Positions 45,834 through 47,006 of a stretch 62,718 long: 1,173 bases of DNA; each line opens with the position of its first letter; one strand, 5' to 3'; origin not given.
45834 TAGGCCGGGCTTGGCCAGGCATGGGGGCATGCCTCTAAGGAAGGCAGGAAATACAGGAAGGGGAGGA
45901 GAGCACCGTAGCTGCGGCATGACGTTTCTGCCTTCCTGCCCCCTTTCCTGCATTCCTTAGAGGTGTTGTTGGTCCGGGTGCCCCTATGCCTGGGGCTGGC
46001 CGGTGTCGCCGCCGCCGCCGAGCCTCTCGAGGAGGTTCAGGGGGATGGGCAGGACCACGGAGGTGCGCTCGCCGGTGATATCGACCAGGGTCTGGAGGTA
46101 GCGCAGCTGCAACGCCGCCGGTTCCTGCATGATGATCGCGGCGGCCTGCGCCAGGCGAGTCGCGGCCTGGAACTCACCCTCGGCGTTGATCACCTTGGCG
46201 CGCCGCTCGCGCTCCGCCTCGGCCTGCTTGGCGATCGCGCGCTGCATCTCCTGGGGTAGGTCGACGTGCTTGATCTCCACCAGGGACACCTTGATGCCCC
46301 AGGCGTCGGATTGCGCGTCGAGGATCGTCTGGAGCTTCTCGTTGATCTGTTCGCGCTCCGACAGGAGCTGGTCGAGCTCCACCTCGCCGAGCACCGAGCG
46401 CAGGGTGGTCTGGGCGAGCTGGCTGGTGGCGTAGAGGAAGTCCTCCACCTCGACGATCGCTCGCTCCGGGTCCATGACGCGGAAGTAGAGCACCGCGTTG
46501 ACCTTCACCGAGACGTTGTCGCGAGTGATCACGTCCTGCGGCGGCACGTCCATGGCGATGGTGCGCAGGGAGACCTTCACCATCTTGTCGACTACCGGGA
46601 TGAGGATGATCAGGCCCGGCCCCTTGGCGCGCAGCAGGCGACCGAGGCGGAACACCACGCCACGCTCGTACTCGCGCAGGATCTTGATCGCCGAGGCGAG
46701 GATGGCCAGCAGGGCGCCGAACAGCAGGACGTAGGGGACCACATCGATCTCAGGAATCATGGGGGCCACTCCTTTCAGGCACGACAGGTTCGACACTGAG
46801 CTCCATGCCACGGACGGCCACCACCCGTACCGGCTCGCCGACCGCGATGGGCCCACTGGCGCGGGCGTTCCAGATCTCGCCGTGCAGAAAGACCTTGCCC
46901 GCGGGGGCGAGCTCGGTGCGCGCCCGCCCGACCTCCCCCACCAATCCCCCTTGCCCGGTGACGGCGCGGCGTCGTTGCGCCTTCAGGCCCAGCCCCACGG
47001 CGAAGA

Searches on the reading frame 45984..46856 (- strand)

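Call 37: search_protein_families(library=pfam, proteins=[window:45984-46856:-], max_evalue=0.00001)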
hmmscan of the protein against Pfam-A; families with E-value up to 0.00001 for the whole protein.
window:45984-46856:- (290 aa): 1 family
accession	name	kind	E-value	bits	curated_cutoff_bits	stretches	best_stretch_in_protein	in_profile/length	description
PF01145.31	Band_7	-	2.4e-40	138.9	23.6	1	59-228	2-175/176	SPFH domain / Band 7 family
